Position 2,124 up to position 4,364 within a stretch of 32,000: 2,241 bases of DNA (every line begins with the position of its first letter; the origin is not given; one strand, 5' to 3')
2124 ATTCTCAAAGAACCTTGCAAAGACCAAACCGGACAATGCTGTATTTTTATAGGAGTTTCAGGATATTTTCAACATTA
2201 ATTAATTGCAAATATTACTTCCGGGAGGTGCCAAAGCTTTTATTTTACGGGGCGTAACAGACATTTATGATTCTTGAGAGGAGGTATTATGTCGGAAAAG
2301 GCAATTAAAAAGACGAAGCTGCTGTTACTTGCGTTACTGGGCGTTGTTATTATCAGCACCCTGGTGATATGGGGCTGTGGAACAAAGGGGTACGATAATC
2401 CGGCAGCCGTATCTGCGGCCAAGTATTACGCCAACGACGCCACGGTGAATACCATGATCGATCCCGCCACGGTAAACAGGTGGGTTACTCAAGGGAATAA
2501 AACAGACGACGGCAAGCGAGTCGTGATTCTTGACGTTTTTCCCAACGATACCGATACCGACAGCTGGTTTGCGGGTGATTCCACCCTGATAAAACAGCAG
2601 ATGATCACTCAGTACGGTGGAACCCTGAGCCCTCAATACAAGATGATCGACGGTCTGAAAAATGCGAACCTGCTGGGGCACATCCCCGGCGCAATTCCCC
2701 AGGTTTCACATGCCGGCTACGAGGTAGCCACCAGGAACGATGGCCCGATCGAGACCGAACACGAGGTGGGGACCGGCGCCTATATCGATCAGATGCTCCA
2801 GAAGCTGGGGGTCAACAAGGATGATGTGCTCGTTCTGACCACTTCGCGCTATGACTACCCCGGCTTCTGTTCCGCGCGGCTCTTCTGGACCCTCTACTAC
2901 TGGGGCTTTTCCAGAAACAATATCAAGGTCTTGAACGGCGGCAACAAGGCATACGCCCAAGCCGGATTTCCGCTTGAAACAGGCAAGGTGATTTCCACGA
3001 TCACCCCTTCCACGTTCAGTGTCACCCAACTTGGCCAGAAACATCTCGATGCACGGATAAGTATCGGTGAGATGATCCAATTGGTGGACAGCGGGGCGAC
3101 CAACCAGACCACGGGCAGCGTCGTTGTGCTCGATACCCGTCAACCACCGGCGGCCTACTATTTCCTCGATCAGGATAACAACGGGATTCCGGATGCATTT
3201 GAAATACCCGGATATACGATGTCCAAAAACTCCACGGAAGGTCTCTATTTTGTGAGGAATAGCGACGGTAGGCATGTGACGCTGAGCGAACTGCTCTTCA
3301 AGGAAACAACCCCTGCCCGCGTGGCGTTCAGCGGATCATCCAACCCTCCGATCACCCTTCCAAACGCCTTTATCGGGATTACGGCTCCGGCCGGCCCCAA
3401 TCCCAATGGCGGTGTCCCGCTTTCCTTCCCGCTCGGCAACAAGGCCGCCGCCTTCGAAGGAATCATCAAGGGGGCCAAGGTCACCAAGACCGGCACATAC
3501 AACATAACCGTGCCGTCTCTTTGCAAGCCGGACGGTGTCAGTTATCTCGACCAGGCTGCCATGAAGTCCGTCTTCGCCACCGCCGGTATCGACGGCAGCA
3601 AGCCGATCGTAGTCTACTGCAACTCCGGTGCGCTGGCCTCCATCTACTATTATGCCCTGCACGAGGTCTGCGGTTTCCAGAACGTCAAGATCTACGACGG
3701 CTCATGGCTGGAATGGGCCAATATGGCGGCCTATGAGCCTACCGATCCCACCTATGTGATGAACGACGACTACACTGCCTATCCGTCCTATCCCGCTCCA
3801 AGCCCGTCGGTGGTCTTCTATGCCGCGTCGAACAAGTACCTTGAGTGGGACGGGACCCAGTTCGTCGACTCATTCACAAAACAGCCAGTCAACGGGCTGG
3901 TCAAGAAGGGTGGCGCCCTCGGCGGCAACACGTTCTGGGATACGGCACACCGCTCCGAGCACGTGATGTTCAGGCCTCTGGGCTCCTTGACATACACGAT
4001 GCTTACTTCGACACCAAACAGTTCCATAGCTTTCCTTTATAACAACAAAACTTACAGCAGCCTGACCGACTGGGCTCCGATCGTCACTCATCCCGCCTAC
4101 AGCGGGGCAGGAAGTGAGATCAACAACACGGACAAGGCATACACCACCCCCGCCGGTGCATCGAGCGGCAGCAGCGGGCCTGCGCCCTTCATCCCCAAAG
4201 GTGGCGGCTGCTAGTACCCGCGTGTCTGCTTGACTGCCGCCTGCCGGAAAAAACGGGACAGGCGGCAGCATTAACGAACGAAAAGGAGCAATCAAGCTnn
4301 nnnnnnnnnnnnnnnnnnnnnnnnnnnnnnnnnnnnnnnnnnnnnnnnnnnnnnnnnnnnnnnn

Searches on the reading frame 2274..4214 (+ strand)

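Call 63: search_protein_families(library=pfam, proteins=[window:2274-4214:+], max_evalue=0.00001)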
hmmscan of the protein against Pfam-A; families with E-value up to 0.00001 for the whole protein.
window:2274-4214:+ (646 aa): 1 family
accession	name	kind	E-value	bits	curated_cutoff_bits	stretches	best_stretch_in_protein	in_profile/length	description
PF00581.25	Rhodanese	-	7e-14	52.6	22.2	1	432-483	58-101/102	Rhodanese-like domain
